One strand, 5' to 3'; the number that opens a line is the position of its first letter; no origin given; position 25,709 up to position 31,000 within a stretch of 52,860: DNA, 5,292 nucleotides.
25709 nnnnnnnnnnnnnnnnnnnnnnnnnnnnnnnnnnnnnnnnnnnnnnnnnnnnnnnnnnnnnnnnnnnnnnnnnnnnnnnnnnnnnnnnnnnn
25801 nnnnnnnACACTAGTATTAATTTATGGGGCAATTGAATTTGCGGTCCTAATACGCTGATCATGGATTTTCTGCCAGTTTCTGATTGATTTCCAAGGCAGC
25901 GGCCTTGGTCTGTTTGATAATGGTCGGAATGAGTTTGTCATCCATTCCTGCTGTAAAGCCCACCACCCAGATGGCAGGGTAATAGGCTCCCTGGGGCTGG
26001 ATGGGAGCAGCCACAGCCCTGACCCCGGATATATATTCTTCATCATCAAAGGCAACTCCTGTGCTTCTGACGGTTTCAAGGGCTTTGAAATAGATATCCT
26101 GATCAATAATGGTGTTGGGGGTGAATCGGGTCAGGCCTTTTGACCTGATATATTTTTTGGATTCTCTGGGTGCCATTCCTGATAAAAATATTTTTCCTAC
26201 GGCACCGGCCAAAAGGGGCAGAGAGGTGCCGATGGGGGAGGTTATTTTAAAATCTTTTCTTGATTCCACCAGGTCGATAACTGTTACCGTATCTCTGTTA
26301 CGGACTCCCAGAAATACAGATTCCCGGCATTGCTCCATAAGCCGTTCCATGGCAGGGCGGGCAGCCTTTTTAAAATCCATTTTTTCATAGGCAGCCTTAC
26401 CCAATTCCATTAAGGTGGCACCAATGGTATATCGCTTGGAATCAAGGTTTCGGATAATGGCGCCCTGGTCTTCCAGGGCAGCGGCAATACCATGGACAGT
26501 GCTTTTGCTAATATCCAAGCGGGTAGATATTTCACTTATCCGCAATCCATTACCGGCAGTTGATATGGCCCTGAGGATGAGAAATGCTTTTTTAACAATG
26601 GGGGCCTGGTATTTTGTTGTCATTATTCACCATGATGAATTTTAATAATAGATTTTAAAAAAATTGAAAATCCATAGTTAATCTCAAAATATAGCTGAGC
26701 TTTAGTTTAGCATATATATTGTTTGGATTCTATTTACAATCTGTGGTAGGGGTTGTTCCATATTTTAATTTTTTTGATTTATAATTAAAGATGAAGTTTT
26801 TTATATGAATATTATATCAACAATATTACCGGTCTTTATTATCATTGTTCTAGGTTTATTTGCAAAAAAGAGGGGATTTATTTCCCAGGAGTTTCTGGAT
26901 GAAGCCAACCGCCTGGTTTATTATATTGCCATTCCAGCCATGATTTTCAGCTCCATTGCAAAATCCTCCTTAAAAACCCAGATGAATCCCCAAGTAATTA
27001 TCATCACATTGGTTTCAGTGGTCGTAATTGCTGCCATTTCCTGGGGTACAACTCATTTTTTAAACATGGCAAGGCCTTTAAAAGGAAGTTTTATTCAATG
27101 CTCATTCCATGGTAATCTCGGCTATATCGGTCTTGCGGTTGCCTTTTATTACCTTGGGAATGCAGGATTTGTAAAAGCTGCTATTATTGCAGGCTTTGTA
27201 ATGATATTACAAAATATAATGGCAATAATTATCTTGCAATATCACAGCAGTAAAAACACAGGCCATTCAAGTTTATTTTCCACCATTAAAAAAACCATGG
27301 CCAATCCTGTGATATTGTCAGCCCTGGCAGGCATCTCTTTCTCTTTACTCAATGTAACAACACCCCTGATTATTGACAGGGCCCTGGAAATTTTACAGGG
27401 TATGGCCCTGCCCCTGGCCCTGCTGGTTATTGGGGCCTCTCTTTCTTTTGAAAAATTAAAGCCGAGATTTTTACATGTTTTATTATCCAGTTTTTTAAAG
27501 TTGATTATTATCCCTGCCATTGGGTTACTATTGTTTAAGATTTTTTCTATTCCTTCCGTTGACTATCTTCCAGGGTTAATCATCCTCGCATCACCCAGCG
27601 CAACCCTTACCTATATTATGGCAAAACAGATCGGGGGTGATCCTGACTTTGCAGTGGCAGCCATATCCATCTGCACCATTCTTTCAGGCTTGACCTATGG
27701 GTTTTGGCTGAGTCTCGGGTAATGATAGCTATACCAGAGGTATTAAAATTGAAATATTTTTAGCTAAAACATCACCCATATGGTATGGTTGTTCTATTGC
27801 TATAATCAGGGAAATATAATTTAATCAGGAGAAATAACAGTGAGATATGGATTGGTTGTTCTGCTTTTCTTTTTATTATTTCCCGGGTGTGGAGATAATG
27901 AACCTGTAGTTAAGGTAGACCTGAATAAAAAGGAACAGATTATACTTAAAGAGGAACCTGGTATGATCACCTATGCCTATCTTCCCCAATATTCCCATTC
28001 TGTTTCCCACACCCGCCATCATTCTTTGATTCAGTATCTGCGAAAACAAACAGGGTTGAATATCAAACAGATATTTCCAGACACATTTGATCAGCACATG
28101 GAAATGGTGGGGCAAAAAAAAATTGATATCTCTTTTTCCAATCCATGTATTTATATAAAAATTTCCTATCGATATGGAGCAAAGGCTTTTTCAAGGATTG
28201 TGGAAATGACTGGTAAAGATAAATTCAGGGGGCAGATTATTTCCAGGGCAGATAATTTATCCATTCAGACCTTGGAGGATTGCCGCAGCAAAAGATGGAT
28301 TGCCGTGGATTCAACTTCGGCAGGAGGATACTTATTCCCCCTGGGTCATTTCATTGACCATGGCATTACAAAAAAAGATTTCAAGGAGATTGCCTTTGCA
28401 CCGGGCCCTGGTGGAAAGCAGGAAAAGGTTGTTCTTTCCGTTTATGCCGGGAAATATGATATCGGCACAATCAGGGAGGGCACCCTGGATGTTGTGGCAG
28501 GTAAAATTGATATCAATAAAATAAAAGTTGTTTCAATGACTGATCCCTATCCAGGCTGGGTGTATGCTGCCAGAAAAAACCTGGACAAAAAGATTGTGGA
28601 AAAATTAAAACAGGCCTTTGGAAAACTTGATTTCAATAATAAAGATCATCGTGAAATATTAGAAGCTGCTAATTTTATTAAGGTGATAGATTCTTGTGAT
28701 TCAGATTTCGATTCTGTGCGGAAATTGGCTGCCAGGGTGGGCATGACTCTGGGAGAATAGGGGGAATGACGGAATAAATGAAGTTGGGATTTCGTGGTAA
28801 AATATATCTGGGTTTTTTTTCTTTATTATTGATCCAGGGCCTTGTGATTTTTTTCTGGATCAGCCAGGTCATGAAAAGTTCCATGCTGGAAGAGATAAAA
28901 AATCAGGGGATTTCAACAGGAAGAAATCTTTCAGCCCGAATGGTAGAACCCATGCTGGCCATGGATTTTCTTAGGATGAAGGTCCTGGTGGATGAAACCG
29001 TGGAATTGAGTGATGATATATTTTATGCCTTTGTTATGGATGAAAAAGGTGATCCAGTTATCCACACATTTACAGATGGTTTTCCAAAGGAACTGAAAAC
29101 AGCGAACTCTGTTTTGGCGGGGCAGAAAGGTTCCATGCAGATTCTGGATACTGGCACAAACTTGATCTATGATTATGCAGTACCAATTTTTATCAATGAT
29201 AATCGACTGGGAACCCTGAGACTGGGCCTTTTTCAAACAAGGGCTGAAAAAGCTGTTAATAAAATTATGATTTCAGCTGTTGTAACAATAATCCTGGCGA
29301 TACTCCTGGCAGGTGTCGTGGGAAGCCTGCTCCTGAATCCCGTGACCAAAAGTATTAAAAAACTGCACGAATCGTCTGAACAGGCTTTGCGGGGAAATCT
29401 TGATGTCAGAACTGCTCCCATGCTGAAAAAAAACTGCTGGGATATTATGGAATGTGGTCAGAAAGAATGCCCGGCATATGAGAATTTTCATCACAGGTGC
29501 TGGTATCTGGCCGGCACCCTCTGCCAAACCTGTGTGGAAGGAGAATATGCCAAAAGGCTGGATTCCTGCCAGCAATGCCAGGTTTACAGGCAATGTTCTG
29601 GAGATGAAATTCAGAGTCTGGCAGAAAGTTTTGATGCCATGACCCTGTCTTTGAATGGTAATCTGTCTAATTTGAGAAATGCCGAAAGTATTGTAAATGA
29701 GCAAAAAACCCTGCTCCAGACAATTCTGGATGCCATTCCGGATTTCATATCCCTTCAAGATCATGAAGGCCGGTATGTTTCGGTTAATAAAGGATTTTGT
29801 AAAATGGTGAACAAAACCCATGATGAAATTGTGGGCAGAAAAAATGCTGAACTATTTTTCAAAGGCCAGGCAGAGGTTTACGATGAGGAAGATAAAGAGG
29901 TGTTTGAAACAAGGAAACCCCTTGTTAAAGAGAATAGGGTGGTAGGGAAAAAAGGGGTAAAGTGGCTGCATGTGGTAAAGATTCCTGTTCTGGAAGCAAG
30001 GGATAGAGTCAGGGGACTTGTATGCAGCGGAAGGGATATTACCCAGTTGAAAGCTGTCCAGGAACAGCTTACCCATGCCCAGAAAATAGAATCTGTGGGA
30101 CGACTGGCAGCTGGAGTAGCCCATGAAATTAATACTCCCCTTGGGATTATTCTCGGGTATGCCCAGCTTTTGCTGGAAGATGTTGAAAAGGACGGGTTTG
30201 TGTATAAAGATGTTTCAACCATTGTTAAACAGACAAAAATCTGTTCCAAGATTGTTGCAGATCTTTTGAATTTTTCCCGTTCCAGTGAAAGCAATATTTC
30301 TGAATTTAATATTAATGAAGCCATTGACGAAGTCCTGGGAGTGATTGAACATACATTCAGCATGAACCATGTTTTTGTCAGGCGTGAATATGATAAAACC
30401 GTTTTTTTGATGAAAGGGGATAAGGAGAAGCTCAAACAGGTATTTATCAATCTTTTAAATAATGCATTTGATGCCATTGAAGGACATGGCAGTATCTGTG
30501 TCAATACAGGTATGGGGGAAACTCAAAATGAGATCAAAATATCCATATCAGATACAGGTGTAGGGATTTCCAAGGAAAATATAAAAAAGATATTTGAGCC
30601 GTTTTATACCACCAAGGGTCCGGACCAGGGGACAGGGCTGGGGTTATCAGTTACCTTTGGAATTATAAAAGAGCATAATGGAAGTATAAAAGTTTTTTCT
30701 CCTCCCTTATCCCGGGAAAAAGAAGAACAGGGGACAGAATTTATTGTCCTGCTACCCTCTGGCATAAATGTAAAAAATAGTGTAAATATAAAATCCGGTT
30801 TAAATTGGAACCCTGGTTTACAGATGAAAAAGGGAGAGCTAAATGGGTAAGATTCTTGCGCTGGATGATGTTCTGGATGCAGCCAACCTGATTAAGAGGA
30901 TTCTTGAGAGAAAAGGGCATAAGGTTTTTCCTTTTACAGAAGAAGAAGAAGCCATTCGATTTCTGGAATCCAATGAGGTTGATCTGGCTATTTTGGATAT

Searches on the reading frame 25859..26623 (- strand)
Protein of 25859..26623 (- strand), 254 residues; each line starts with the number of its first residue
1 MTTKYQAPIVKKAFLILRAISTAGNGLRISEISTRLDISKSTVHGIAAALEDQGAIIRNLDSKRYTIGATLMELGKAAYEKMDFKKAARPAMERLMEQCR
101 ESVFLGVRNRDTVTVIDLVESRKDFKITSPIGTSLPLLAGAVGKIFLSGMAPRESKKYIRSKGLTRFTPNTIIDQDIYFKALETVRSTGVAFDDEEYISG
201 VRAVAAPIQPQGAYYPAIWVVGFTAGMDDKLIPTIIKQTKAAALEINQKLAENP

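Call 58: search_protein_families(library=pfam, proteins=[window:25859-26623:-], max_evalue=0.001)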
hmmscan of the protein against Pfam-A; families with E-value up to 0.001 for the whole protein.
window:25859-26623:- (254 aa): 4 families
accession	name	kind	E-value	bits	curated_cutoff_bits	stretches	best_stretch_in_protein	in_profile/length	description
PF01614.24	IclR_C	-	3.7e-36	124.7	24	1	78-246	3-172/174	Bacterial transcriptional regulator IclR C-terminal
PF09339.16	HTH_IclR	-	3.8e-11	43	22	1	10-55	2-47/52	IclR helix-turn-helix domain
PF12802.13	MarR_2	-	5.9e-08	33.2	27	1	13-58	7-52/61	MarR family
PF01047.28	MarR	-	8.4e-07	29.2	24.6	1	14-58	6-49/59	MarR family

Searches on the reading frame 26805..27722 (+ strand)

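Call 58: search_protein_families(library=pfam, proteins=[window:26805-27722:+], max_evalue=0.001)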
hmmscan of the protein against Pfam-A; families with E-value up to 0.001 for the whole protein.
window:26805-27722:+ (305 aa): 1 family
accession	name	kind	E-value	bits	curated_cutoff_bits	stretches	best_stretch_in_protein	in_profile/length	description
PF03547.23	Mem_trans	-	1.9e-31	109.4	25.7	1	3-301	2-342/343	Membrane transport protein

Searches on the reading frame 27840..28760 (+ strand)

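Call 58: search_protein_families(library=pfam, proteins=[window:27840-28760:+], max_evalue=0.001)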
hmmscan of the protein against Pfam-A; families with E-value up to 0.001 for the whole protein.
window:27840-28760:+ (306 aa): 1 family
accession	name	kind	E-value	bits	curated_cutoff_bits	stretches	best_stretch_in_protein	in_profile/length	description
PF12974.12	Phosphonate-bd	-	1.9e-51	175.2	27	1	46-289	2-241/242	ABC transporter, phosphonate, periplasmic substrate-binding protein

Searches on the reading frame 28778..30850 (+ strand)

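Call 58: search_protein_families(library=pfam, proteins=[window:28778-30850:+], max_evalue=0.001)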
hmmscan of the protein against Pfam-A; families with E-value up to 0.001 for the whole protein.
window:28778-30850:+ (690 aa): 7 families
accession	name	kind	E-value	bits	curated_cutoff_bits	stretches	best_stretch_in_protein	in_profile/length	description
PF02518.31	HATPase_c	-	1.2e-23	84.1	26.4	1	547-661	1-109/111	Histidine kinase-, DNA gyrase B-, and HSP90-like ATPase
PF08448.16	PAS_4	-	2e-14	54.2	23.1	1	317-425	1-109/110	PAS fold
PF00512.31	HisKA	-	4.6e-14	52.7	26.9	1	441-503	3-64/66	His Kinase A (phospho-acceptor) domain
PF00989.32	PAS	-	1.5e-11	44.7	22.6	1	312-421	2-113/113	PAS fold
PF13426.13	PAS_9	-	1.9e-10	41.4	27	1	321-423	1-103/103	PAS domain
PF17203.10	sCache_3_2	-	4.8e-10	40.1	28.4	1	33-163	3-138/140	Single cache domain 3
PF13188.13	PAS_8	-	0.00082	19.6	21.8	0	312-368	2-55/65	PAS domain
